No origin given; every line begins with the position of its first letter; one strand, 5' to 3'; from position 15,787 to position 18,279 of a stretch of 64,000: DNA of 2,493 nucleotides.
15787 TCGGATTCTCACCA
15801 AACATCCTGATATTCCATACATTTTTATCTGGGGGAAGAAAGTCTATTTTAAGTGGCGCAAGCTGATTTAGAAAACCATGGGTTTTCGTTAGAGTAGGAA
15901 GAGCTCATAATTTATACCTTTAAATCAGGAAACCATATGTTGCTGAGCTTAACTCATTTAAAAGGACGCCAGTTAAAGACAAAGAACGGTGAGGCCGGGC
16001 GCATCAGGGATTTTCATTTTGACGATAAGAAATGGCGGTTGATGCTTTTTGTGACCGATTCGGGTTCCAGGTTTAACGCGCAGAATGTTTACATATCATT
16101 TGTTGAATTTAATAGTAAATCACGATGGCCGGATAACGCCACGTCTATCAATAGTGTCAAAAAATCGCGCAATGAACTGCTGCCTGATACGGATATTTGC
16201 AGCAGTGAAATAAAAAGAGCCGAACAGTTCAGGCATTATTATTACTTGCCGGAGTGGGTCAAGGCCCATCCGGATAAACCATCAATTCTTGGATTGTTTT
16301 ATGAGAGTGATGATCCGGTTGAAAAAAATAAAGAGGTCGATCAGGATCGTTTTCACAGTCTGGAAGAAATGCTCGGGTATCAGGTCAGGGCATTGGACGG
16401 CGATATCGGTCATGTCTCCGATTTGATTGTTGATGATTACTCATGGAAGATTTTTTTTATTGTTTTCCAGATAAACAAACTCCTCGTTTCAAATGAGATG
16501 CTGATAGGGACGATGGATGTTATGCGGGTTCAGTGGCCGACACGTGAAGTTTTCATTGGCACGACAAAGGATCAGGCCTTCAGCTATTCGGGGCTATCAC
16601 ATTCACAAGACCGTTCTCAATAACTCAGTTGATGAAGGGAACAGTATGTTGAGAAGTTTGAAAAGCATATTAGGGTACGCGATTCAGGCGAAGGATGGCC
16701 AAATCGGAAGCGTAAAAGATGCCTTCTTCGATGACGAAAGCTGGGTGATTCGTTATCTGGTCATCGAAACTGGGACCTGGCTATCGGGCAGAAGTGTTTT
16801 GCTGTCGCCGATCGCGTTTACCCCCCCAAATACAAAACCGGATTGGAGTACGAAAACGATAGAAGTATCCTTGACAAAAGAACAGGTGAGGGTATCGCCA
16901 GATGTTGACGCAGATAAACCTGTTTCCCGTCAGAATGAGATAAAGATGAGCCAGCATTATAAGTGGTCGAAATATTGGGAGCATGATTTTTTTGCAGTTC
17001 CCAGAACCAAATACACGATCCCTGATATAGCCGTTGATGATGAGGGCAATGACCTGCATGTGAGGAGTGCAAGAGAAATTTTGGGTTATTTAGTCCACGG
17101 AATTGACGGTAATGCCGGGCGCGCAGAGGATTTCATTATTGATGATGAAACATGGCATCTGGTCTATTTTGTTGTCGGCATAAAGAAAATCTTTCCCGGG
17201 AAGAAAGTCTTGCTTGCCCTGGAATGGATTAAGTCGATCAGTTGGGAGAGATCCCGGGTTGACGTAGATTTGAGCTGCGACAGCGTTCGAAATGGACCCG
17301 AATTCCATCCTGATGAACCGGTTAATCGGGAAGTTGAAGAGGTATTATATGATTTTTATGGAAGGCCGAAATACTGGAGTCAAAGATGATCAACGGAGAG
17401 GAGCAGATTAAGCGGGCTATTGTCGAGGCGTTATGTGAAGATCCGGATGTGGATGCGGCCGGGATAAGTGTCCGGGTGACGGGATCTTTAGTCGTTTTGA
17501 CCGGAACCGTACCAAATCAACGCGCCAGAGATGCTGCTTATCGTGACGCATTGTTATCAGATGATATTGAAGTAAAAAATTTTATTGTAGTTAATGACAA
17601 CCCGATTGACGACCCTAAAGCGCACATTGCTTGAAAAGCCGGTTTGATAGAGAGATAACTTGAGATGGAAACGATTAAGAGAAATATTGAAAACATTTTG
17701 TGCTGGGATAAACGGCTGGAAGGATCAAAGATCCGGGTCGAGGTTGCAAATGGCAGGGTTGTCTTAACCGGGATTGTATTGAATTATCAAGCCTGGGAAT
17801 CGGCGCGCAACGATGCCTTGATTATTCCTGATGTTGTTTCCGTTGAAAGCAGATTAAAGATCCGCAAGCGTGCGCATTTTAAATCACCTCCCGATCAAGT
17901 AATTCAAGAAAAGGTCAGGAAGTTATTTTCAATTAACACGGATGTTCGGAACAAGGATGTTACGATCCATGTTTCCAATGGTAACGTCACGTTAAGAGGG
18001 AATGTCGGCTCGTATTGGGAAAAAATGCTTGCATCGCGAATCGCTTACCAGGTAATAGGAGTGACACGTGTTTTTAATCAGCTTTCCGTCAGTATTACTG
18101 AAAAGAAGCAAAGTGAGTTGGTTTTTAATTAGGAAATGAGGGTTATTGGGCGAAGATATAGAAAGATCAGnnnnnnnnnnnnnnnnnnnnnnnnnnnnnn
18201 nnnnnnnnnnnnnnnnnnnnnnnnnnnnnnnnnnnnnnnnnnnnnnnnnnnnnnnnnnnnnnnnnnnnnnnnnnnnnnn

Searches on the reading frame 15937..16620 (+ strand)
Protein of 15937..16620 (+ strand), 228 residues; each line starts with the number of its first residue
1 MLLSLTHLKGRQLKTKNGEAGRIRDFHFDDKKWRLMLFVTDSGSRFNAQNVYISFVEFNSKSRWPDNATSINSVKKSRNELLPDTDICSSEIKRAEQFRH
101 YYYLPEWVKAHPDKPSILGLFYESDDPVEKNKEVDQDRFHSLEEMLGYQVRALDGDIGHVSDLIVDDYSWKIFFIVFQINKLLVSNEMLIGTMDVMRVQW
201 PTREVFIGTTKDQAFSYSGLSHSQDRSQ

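Call 3: search_protein_families(library=pfam, proteins=[window:15937-16620:+], max_evalue=1)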
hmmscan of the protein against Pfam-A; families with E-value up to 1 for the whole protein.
window:15937-16620:+ (228 aa): 1 family
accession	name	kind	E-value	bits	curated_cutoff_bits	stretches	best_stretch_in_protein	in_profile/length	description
PF05239.21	PRC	-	0.00013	22.4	21.2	1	141-190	5-55/78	PRC-barrel domain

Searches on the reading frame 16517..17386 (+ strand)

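Call 3: search_protein_families(library=pfam, proteins=[window:16517-17386:+], max_evalue=1)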
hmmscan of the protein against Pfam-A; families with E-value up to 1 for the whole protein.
window:16517-17386:+ (290 aa): 1 family
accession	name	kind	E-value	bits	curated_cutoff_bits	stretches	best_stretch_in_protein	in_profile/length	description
PF05239.21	PRC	-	4.7e-08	33.4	21.2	2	49-96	7-55/78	PRC-barrel domain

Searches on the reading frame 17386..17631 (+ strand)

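Call 3: search_protein_families(library=pfam, proteins=[window:17386-17631:+], max_evalue=1)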
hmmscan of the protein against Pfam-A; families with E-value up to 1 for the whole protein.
window:17386-17631:+ (82 aa): 1 family
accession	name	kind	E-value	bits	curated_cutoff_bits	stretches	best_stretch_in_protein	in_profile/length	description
PF04972.22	BON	-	4.3e-11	43.4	27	1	6-70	3-68/69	BON domain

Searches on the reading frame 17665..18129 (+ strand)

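Call 3: search_protein_families(library=pfam, proteins=[window:17665-18129:+], max_evalue=1)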
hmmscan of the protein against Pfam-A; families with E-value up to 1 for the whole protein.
window:17665-18129:+ (155 aa): 4 families
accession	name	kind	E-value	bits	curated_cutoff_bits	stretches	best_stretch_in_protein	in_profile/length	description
PF04972.22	BON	-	9.7e-27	93.5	27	2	77-142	2-67/69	BON domain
PF21937.1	Yop-YscD_ppl_2nd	-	0.0082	16.3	27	1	1-48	1-47/67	YscD/CdsD-like Bon-like domain 2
PF21934.1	Yop-YscD_ppl_3rd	-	0.034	14.4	24.3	0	97-114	17-34/64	YscD/CdsD-like Bon-like domain 3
PF22020.1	RlmL_1st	-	0.036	14.5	27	0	98-130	22-54/55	RlmL ferredoxin-like domain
